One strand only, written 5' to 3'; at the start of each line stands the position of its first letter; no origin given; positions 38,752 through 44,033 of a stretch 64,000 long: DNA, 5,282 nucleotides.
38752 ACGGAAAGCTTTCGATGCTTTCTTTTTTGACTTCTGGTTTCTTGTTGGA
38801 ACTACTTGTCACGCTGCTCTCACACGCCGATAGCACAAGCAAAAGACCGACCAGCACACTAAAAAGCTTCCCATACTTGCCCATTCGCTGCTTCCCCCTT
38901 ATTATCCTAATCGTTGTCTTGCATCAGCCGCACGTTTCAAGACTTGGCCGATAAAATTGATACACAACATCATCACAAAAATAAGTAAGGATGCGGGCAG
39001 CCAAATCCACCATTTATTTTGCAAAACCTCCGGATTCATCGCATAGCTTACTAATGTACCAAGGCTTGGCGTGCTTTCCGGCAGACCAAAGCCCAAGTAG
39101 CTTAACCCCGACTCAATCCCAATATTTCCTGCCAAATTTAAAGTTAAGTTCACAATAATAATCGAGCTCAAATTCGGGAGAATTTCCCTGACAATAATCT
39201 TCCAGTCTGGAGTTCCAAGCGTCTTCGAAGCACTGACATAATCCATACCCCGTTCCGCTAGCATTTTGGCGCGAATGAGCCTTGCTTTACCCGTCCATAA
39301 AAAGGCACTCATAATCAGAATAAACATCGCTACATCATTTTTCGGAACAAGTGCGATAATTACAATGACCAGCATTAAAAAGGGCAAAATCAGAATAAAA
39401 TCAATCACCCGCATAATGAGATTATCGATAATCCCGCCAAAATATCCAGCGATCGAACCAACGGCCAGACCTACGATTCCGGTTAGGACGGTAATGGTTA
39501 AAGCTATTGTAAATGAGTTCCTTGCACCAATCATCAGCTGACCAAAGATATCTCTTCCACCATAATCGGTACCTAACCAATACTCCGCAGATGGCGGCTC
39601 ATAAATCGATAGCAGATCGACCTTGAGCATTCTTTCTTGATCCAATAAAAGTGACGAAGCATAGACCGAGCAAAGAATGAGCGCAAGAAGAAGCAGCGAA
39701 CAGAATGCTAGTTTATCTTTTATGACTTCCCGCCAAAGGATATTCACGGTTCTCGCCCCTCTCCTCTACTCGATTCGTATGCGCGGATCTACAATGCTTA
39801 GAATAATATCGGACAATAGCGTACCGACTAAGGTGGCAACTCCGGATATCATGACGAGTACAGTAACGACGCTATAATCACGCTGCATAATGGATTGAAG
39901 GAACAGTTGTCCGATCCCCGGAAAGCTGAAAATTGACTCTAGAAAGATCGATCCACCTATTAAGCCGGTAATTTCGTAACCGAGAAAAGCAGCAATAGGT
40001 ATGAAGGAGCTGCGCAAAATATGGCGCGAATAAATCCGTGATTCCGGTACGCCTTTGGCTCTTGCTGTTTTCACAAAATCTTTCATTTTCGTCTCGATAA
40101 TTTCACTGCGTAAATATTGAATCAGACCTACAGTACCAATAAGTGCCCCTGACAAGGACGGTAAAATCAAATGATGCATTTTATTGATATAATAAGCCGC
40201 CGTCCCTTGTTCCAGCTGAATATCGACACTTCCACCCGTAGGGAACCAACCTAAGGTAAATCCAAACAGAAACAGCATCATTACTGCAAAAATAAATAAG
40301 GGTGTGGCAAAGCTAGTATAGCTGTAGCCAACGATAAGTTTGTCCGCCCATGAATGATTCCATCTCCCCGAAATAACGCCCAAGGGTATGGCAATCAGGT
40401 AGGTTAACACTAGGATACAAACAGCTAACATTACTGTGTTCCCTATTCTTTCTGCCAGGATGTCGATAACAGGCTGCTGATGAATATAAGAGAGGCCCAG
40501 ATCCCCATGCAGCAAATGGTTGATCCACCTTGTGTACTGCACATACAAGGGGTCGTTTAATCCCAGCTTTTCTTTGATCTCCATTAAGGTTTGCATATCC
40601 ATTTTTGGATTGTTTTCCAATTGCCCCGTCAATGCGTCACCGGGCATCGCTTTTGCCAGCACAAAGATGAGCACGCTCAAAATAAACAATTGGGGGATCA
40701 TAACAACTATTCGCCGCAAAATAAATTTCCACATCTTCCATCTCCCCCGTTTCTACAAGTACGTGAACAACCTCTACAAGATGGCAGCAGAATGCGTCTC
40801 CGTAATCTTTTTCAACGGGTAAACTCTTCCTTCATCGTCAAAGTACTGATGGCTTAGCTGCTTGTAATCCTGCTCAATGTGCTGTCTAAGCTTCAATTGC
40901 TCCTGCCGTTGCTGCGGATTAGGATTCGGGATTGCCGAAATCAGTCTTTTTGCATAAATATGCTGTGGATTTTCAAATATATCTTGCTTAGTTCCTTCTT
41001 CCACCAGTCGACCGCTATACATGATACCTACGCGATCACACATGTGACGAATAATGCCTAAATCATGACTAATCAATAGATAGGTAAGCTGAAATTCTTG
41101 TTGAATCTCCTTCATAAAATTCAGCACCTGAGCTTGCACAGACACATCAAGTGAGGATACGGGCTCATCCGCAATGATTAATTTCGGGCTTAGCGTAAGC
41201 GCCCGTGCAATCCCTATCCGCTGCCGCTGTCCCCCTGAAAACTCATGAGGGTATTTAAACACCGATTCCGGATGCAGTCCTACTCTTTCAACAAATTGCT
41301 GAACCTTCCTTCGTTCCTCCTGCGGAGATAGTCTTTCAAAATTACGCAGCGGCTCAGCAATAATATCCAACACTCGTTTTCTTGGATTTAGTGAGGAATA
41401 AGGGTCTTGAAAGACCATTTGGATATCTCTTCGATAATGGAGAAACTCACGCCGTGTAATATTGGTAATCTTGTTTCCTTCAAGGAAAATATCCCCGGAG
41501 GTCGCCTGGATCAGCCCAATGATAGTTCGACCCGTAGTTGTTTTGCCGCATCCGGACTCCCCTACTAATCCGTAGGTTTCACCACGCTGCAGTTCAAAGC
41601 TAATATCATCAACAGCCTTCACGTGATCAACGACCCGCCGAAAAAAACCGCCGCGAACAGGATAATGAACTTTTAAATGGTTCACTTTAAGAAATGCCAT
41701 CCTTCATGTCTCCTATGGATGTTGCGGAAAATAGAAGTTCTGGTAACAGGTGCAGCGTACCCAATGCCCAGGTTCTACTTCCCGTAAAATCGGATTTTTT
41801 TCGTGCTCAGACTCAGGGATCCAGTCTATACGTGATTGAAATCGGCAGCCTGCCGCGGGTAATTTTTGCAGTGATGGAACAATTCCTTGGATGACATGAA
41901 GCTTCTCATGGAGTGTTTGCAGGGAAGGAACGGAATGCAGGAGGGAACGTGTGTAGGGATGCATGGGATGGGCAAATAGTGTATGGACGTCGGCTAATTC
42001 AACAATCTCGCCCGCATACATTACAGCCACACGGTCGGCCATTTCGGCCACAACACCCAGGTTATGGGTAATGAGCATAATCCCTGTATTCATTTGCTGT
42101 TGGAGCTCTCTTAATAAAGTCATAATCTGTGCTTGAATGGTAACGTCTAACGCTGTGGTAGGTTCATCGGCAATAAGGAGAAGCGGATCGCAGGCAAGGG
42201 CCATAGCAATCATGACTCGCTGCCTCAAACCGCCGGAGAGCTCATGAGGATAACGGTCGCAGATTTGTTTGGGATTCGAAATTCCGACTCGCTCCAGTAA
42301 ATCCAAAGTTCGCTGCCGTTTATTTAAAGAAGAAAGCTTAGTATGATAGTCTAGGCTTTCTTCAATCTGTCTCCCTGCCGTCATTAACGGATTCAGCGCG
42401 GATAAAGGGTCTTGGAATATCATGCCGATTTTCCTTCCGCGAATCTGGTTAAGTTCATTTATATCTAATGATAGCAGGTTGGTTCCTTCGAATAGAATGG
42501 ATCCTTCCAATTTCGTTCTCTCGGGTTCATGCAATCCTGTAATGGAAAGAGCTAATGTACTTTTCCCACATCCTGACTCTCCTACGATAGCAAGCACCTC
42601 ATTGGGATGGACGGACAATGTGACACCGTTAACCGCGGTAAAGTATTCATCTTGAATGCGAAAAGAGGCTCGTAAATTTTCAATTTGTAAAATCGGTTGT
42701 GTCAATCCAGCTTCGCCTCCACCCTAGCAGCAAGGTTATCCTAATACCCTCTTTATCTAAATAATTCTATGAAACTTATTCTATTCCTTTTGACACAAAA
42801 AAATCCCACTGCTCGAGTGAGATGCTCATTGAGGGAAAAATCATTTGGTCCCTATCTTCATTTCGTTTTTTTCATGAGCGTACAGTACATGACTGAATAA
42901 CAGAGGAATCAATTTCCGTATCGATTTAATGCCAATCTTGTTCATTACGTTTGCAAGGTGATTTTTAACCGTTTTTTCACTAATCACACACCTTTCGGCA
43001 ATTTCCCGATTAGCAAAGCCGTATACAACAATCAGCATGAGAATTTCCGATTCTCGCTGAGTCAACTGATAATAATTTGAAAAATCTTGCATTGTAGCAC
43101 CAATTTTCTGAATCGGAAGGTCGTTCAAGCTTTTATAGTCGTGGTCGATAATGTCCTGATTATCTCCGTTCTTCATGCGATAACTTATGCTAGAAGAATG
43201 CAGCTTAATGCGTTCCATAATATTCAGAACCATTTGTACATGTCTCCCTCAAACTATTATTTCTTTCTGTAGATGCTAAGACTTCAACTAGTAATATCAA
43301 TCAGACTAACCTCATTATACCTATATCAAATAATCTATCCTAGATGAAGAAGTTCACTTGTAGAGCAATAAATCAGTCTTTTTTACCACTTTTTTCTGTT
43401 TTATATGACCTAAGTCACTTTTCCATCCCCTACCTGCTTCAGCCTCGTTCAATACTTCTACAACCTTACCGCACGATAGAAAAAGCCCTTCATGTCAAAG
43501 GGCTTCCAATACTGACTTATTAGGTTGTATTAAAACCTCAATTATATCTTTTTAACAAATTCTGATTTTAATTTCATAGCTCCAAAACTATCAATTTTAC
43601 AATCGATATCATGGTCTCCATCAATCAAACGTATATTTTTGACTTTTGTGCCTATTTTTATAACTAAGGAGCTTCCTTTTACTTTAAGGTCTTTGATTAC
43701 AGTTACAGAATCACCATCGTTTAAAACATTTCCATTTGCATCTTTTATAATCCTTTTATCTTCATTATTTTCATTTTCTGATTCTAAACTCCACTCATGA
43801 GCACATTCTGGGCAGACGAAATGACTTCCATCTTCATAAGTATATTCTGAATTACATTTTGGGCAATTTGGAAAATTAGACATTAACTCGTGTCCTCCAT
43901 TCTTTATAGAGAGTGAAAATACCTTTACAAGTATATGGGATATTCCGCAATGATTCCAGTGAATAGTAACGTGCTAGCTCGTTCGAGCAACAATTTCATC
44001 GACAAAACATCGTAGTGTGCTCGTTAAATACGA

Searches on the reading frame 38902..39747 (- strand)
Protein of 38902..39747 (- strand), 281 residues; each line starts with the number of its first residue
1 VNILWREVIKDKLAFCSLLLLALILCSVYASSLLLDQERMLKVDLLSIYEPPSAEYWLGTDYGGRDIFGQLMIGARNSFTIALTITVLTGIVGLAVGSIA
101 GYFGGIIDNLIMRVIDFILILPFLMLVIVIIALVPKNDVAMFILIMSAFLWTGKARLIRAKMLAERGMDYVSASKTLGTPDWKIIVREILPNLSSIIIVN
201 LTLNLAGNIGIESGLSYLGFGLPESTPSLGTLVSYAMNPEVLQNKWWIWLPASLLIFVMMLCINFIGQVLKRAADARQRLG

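Call 34: search_protein_families(library=pfam, proteins=[window:38902-39747:-], max_evalue=0.00001)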
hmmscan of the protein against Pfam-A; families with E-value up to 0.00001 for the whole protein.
window:38902-39747:- (281 aa): 1 family
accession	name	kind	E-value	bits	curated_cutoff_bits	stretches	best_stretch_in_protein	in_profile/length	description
PF00528.27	BPD_transp_1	-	1.7e-29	103.3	26.4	1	93-278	1-182/184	Binding-protein-dependent transport system inner membrane component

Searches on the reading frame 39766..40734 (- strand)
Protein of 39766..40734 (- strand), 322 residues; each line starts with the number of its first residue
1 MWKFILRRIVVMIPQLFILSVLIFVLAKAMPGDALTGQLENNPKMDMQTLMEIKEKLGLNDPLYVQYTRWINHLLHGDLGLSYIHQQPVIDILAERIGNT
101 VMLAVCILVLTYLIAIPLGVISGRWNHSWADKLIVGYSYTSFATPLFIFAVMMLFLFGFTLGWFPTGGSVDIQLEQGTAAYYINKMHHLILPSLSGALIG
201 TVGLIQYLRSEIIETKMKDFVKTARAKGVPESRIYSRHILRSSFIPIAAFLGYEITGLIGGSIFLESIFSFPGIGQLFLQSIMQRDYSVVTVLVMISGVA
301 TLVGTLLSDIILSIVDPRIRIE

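Call 34: search_protein_families(library=pfam, proteins=[window:39766-40734:-], max_evalue=0.00001)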
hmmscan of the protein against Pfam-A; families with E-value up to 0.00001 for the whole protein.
window:39766-40734:- (322 aa): 2 families
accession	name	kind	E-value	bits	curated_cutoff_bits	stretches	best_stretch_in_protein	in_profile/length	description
PF00528.27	BPD_transp_1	-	2.4e-38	132.2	26.4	1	115-320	1-183/184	Binding-protein-dependent transport system inner membrane component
PF19300.4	BPD_transp_1_N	-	2.9e-13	50.4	23.8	1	1-104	1-114/114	Binding-prot-dependent transport system membrane comp, N-term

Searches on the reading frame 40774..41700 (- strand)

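Call 34: search_protein_families(library=pfam, proteins=[window:40774-41700:-], max_evalue=0.00001)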
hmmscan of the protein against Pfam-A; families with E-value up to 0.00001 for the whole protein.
window:40774-41700:- (308 aa): 2 families
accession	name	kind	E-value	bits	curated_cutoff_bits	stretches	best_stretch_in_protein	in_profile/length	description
PF00005.33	ABC_tran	-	8.9e-34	117.5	25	1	31-181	2-136/137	ABC transporter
PF08352.17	oligo_HPY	-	6.1e-08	33.4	27.1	1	233-274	1-40/65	Oligopeptide/dipeptide transporter, C-terminal region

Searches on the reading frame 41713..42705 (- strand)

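Call 34: search_protein_families(library=pfam, proteins=[window:41713-42705:-], max_evalue=0.00001)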
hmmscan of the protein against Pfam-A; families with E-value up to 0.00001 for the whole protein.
window:41713-42705:- (330 aa): 4 families
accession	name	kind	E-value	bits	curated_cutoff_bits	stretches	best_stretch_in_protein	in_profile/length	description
PF00005.33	ABC_tran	-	2.5e-32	112.8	25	1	26-184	2-137/137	ABC transporter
PF08352.17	oligo_HPY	-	7.1e-15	55.6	27.1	1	235-292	1-57/65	Oligopeptide/dipeptide transporter, C-terminal region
PF02463.25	SMC_N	-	5.2e-07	29.7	40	1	35-229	24-212/220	RecF/RecN/SMC N terminal domain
PF13304.12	AAA_21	-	5.7e-06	27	27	0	152-219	234-303/304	AAA domain, putative AbiEii toxin, Type IV TA system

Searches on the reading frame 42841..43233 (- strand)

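Call 31: search_protein_families(library=pfam, proteins=[window:42841-43233:-], max_evalue=0.001)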
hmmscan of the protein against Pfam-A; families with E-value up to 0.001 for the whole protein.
window:42841-43233:- (130 aa): 3 families
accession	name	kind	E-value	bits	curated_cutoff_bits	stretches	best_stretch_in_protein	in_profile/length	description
PF00196.25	GerE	-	4.7e-18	65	23.5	1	56-109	2-54/57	Bacterial regulatory proteins, luxR family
PF08281.18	Sigma70_r4_2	-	4.1e-09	36.4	25.7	1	56-97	10-51/54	Sigma-70, region 4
PF04545.22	Sigma70_r4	-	5.4e-05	23.1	24.1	1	56-99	4-47/50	Sigma-70, region 4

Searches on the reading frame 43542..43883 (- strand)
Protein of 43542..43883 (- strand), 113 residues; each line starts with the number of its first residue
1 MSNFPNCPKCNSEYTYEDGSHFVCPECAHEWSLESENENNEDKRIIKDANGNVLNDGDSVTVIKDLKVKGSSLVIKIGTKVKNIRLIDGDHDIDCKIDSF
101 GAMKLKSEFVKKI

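Call 31: search_protein_families(library=pfam, proteins=[window:43542-43883:-], max_evalue=0.001)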
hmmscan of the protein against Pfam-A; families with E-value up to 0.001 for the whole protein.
window:43542-43883:- (113 aa): 4 families
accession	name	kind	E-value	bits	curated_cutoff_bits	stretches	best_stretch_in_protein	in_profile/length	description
PF03831.20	YjdM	-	1.1e-33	115.4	23.2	1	46-112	1-68/69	PhnA domain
PF08274.17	Zn_Ribbon_YjdM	-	2.3e-17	63.1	30.8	1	4-32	2-30/30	PhnA Zinc-Ribbon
PF22191.2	IBR_1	-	2.7e-06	27.6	27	1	3-31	2-31/47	IBR domain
PF08271.17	Zn_Ribbon_TF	-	0.00039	20.3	29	0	7-30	3-28/43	TFIIB zinc-binding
